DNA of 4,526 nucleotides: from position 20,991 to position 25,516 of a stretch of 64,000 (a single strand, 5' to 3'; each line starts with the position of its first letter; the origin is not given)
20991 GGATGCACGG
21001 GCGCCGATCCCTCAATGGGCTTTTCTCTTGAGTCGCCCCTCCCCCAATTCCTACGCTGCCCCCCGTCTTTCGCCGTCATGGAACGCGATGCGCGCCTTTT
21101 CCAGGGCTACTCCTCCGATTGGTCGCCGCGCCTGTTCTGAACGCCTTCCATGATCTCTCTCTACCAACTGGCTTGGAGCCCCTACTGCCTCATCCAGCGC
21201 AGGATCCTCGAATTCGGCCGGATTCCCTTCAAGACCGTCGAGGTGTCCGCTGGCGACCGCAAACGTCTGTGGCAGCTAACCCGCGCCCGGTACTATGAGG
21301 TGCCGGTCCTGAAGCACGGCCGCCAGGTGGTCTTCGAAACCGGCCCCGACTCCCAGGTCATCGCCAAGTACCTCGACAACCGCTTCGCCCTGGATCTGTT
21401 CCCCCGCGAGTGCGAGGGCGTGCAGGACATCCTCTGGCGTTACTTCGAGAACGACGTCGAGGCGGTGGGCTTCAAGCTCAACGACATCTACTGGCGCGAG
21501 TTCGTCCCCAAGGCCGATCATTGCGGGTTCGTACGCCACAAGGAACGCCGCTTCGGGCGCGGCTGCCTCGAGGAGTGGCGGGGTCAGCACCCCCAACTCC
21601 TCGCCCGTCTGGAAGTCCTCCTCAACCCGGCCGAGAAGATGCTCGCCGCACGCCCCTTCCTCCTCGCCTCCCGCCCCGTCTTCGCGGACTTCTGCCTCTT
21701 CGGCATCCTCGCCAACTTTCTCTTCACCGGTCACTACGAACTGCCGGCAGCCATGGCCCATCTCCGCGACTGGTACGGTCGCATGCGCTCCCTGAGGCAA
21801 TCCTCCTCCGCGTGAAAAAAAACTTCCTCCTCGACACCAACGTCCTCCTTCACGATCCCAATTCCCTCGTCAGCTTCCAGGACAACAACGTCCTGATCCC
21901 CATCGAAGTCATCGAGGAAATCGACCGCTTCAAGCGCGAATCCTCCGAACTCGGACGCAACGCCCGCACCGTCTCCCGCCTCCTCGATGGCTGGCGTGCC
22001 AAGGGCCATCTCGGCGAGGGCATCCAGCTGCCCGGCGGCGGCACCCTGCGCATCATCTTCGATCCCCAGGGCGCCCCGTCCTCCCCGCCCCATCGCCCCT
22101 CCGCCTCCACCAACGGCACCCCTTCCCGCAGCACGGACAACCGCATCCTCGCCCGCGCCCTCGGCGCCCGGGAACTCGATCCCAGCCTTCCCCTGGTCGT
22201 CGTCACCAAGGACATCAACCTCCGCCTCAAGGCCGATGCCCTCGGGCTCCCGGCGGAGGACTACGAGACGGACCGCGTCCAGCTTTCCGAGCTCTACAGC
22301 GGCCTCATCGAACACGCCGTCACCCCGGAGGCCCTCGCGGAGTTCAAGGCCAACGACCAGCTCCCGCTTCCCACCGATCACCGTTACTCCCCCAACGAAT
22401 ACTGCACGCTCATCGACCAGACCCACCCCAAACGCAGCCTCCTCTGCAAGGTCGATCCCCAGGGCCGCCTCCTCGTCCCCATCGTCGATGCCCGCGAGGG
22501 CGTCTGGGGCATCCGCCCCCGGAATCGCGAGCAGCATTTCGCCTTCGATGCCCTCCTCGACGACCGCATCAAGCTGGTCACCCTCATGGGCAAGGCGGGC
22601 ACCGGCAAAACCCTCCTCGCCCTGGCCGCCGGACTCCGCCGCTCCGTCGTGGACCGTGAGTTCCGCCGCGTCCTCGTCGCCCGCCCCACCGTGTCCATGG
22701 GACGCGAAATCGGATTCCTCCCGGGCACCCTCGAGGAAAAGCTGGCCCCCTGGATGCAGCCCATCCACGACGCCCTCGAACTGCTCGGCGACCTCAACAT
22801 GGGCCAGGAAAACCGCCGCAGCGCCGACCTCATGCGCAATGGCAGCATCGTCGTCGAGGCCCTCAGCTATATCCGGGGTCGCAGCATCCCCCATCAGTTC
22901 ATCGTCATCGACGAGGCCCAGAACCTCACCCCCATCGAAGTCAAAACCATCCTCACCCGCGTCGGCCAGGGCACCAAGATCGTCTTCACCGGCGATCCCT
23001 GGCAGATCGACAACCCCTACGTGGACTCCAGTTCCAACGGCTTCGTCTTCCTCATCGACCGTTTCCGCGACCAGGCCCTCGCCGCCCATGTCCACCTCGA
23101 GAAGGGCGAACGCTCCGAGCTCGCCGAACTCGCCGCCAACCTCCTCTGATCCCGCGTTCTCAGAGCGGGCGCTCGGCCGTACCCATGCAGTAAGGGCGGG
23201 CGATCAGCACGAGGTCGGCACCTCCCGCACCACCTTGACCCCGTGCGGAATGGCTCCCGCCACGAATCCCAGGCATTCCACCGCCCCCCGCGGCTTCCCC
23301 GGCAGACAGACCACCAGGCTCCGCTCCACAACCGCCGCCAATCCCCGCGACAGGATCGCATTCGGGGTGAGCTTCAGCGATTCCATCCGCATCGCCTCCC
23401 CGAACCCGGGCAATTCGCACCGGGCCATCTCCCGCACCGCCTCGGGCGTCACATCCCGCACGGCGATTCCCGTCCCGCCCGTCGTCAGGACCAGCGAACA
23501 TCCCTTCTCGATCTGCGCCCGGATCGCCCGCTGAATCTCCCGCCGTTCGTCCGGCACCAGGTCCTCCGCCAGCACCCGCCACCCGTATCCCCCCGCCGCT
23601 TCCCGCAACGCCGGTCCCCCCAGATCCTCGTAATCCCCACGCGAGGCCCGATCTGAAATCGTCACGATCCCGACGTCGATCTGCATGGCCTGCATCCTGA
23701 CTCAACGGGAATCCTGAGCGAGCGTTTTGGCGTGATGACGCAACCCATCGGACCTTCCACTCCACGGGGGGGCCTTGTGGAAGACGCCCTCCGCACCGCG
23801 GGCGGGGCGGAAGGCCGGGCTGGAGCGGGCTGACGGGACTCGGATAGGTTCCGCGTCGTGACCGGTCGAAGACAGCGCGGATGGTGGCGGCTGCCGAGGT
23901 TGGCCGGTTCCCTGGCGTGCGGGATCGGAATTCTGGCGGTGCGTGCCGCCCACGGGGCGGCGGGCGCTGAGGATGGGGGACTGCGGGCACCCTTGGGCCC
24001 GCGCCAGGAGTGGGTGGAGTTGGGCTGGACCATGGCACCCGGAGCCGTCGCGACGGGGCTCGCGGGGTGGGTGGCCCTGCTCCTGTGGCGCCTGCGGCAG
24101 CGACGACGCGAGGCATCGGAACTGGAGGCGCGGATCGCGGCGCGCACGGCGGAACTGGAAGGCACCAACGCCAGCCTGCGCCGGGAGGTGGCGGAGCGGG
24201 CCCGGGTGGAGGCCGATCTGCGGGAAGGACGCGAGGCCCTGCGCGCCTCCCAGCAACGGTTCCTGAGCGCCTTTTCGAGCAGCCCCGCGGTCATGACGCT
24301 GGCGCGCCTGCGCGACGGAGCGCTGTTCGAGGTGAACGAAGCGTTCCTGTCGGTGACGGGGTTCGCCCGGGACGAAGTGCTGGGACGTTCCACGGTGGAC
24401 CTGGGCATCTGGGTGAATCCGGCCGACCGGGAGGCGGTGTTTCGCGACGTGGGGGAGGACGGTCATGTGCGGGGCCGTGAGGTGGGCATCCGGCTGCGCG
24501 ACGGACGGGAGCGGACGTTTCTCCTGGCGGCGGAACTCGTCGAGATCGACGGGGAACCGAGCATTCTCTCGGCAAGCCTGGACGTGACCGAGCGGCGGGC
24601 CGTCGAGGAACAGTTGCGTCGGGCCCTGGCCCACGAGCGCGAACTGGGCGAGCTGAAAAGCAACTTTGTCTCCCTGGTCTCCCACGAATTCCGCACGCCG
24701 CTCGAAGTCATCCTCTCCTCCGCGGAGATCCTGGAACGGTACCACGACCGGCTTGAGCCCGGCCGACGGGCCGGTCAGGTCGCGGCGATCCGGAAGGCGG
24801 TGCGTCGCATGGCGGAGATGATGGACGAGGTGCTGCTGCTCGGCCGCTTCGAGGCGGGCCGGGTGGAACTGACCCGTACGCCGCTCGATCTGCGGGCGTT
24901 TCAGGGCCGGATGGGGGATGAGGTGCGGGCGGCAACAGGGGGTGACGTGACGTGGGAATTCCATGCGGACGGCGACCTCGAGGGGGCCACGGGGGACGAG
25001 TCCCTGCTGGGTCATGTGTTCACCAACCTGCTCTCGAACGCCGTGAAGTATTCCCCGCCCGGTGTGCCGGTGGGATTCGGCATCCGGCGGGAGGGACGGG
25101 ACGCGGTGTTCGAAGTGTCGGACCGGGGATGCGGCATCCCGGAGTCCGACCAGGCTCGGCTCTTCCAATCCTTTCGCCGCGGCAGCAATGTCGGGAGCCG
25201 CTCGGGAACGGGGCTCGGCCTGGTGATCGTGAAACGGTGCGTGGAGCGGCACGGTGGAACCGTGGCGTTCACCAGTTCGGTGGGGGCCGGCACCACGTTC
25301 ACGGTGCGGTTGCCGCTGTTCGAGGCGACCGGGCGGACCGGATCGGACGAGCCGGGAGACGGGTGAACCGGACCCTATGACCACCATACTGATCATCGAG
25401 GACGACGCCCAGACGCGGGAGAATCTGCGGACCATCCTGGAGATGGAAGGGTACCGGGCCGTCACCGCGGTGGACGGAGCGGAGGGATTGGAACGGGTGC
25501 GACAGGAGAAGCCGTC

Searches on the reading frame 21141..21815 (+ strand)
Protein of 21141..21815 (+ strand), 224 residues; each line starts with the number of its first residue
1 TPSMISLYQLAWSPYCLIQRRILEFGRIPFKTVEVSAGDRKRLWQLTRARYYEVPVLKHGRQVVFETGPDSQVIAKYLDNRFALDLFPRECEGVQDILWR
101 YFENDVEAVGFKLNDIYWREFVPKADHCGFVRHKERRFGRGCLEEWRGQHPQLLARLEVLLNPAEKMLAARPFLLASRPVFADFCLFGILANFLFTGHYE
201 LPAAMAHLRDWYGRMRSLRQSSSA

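Call 13: search_protein_families(library=pfam, proteins=[window:21141-21815:+])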
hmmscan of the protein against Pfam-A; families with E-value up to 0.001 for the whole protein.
window:21141-21815:+ (224 aa): 4 families
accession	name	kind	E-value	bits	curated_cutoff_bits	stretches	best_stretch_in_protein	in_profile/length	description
PF13417.12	GST_N_3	-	1.8e-08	35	22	1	7-83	1-72/75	Glutathione S-transferase, N-terminal domain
PF13409.12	GST_N_2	-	5.1e-07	30.7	25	1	12-80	1-69/70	Glutathione S-transferase, N-terminal domain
PF13410.11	GST_C_2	-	9.5e-06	26.1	24.9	1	154-214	8-69/69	Glutathione S-transferase, C-terminal domain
PF00043.30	GST_C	-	0.00038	21.1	20.7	0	154-217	28-91/93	Glutathione S-transferase, C-terminal domain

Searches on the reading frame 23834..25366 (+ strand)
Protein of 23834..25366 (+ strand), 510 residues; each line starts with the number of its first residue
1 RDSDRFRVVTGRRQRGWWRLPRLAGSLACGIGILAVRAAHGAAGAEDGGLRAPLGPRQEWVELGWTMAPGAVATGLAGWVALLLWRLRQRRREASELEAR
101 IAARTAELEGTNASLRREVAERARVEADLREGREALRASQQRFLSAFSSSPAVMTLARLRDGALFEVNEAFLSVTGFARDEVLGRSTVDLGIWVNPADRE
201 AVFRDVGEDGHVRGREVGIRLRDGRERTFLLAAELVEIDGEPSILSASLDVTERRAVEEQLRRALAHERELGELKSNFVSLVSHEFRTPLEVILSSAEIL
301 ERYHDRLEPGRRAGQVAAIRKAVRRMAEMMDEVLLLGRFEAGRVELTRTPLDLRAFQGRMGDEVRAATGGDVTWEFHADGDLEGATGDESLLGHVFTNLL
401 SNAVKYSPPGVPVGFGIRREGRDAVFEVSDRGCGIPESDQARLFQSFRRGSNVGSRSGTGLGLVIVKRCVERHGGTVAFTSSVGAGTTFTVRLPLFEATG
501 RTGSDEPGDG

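Call 14: search_protein_families(library=pfam, proteins=[window:23834-25366:+])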
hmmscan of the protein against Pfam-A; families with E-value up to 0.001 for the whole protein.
window:23834-25366:+ (510 aa): 4 families
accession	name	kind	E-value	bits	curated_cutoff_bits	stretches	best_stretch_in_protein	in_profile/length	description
PF02518.31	HATPase_c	-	7e-30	104.2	26.4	1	387-495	1-109/111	Histidine kinase-, DNA gyrase B-, and HSP90-like ATPase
PF00512.31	HisKA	-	5.6e-12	46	26.9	1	275-342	2-66/66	His Kinase A (phospho-acceptor) domain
PF00989.32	PAS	-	5.3e-06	26.9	22.6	1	148-233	8-93/113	PAS fold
PF13426.13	PAS_9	-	8.6e-06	26.4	27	1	160-253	9-103/103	PAS domain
